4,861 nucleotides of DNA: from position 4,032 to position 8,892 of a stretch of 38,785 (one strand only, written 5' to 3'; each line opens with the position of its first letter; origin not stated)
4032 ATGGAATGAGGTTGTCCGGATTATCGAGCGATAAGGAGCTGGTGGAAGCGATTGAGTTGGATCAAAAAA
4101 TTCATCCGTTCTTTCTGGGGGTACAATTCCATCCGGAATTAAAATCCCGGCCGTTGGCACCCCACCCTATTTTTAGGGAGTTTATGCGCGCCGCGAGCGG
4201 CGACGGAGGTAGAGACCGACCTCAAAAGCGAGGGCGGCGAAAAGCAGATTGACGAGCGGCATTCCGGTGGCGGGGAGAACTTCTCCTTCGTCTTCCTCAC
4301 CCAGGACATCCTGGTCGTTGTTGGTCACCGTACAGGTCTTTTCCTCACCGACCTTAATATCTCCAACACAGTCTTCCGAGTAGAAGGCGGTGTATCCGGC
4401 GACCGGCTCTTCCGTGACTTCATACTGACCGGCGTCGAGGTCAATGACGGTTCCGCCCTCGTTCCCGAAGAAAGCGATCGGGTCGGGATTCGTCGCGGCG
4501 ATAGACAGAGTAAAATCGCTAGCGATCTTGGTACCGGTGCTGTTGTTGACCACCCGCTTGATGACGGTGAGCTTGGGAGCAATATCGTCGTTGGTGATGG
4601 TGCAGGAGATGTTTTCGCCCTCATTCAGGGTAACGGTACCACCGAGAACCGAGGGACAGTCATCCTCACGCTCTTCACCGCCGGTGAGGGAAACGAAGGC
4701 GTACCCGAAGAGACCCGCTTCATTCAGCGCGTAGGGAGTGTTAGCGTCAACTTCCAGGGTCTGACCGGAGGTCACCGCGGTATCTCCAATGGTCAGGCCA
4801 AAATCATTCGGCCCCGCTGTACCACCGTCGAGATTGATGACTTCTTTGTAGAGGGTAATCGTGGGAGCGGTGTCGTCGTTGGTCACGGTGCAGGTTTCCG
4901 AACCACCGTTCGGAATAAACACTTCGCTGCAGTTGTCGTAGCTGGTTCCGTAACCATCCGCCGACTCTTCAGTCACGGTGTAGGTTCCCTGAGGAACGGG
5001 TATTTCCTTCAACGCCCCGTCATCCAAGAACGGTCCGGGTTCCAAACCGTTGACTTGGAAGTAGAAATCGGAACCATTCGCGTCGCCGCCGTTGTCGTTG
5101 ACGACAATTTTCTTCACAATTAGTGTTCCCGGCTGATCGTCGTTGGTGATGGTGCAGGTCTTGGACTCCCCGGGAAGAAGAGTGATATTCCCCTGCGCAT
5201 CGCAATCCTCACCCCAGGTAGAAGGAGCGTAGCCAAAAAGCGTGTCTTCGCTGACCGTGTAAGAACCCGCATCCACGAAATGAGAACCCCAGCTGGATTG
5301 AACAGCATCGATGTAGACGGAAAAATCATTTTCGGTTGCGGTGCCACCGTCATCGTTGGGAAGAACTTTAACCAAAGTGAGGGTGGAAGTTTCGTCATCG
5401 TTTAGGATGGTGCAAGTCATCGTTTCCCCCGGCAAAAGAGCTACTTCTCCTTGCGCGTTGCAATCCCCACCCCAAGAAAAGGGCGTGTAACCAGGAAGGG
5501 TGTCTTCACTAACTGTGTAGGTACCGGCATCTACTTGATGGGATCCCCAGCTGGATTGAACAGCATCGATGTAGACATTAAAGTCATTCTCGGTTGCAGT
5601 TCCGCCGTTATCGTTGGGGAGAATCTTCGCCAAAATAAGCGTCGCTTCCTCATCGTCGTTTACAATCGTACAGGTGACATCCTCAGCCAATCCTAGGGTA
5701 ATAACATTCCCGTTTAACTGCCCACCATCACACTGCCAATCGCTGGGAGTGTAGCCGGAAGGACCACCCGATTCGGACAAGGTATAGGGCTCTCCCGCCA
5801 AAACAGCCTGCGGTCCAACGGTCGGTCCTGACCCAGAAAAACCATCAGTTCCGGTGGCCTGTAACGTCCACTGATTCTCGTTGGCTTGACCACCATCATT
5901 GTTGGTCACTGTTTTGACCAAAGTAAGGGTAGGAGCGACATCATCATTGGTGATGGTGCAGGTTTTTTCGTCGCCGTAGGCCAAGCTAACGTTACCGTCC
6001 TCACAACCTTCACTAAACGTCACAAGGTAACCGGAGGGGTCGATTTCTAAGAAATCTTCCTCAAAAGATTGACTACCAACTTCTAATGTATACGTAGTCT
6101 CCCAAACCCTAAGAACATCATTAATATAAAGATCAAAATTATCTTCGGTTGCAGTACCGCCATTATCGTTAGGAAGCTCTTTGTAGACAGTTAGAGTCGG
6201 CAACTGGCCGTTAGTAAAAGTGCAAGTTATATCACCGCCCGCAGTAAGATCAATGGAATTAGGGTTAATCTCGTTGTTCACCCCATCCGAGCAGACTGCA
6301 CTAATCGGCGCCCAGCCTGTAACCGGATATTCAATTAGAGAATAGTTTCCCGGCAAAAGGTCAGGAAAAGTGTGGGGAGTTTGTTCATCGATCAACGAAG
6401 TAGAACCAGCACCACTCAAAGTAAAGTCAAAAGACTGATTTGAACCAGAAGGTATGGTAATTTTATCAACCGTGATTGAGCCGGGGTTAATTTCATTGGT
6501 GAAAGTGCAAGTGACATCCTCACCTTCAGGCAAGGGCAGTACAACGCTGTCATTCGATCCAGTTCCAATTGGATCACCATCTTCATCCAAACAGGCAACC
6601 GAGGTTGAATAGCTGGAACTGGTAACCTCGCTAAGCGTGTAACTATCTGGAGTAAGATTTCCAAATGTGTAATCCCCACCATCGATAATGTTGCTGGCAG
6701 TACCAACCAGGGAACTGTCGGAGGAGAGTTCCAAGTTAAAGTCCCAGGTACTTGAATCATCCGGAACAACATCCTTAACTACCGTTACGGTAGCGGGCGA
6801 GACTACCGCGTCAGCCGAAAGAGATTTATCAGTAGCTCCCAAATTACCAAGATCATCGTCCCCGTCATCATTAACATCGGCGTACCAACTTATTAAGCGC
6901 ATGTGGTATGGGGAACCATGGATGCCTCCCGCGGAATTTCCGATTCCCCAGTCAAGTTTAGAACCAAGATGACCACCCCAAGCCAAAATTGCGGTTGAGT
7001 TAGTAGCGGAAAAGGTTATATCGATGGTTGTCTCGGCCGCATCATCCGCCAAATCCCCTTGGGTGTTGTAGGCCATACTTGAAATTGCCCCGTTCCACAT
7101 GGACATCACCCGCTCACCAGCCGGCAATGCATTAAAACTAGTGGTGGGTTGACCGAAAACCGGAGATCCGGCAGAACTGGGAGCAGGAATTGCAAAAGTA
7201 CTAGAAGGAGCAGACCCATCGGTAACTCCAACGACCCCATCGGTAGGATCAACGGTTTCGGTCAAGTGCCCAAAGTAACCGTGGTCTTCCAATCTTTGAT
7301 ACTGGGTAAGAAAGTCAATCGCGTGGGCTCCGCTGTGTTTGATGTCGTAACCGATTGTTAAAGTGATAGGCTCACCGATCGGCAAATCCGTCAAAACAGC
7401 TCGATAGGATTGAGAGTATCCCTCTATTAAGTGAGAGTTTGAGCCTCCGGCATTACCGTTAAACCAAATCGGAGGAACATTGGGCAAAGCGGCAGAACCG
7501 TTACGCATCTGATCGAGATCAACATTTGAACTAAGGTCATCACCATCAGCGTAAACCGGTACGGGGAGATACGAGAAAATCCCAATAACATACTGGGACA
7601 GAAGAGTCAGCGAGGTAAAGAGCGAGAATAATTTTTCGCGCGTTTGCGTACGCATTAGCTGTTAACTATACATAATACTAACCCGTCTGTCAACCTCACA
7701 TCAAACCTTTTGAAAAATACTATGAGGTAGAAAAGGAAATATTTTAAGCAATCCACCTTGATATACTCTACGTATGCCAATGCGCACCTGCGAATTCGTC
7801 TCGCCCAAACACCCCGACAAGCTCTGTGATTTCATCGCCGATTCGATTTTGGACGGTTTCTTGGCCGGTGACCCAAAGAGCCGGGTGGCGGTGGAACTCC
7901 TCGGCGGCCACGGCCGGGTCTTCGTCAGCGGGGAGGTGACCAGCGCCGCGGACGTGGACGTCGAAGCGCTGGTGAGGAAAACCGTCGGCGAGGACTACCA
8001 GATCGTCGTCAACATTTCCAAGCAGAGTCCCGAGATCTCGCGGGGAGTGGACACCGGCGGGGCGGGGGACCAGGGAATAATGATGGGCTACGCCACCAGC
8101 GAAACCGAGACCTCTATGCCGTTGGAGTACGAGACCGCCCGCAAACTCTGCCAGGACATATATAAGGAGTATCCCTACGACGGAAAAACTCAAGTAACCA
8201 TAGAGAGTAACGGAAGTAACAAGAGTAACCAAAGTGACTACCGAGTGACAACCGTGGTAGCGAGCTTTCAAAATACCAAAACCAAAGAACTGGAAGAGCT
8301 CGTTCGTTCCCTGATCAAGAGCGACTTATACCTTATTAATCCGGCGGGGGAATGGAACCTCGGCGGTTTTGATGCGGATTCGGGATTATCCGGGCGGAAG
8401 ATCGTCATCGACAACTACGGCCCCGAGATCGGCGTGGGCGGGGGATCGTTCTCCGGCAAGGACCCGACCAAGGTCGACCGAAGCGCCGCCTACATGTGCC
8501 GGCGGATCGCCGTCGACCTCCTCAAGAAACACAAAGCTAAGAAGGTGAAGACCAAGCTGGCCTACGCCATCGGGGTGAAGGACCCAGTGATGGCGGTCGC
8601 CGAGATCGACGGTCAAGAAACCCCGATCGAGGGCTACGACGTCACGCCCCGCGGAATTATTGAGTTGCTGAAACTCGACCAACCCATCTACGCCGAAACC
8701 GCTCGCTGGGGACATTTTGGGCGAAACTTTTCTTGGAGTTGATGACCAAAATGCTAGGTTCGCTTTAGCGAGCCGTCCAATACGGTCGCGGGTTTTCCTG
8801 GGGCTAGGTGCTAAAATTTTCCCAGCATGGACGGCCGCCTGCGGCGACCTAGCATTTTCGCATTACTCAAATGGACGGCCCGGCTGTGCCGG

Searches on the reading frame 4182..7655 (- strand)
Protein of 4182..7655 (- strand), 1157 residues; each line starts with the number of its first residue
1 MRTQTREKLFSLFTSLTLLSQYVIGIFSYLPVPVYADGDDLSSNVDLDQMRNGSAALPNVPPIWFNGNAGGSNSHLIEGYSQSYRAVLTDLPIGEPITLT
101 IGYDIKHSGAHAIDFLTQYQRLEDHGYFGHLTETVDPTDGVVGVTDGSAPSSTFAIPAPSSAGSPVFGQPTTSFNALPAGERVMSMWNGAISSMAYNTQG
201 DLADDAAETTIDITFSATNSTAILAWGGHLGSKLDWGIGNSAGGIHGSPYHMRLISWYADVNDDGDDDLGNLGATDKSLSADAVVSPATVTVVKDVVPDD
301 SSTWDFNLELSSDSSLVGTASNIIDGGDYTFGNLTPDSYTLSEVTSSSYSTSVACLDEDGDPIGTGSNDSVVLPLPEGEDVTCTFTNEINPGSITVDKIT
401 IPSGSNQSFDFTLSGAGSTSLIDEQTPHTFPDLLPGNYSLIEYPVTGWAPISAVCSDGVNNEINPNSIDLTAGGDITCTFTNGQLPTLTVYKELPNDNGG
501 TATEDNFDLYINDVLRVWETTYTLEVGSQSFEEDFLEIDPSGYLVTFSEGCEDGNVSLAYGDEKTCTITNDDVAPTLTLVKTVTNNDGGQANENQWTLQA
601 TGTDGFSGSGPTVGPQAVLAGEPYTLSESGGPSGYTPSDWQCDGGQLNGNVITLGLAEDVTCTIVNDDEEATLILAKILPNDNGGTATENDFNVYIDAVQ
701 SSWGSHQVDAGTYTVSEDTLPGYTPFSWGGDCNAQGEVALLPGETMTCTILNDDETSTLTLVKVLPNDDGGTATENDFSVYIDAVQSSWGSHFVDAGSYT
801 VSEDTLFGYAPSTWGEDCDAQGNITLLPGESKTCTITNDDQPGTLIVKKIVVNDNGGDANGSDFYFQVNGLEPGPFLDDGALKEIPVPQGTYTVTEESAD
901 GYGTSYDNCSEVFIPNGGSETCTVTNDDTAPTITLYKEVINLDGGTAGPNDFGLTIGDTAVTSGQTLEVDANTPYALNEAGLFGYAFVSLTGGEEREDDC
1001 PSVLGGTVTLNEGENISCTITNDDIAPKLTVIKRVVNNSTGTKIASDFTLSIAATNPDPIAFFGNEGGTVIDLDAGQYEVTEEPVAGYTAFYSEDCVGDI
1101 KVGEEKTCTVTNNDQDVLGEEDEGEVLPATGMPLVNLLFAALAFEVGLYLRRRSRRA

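Call 16: search_protein_families(library=pfam, proteins=[window:4182-7655:-])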
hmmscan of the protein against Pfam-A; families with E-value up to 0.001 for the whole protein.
window:4182-7655:- (1157 aa): 6 families
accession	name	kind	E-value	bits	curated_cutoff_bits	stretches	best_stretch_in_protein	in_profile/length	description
PF19403.5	SpaA_2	-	1.5e-76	253.5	25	7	573-664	2-96/96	Prealbumin-like fold domain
PF24514.1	SpaA_4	-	4.2e-19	69.8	27.3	2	290-388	1-106/107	Prealbumin-like fold domain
PF17802.7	SpaA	-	3.2e-06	27.6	23.1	0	322-346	41-61/91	Prealbumin-like fold domain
PF05738.19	Cna_B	-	4.3e-05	24.3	22.3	0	1077-1112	62-86/87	Cna protein B-type domain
PF24547.1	DUF7601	-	0.00016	22.6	27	0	888-927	72-115/116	Domain of unknown function (DUF7601)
PF20674.3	SpaA_3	-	0.00061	20.2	24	0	318-388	39-120/121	Prealbumin-like fold domain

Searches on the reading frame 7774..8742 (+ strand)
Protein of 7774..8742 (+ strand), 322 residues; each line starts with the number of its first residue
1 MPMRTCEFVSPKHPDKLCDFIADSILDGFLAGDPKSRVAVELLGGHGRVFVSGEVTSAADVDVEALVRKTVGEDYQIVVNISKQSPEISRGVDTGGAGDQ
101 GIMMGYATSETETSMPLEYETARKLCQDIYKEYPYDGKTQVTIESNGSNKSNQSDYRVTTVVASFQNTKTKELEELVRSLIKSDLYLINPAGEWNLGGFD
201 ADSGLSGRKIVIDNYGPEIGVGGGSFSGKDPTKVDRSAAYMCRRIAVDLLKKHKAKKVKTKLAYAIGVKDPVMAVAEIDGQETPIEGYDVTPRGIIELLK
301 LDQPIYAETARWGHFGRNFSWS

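Call 16: search_protein_families(library=pfam, proteins=[window:7774-8742:+])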
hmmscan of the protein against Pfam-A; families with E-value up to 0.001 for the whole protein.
window:7774-8742:+ (322 aa): 3 families
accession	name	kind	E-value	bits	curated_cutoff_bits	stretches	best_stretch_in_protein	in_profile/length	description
PF02773.21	S-AdoMet_synt_C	-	7.6e-37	126.8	25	1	196-321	1-136/138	S-adenosylmethionine synthetase, C-terminal domain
PF00438.25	S-AdoMet_synt_N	-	3e-21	76.2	33.1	1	4-73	4-73/99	S-adenosylmethionine synthetase, N-terminal domain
PF02772.21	S-AdoMet_synt_M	-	1.5e-17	64.3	29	1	96-181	3-92/120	S-adenosylmethionine synthetase, central domain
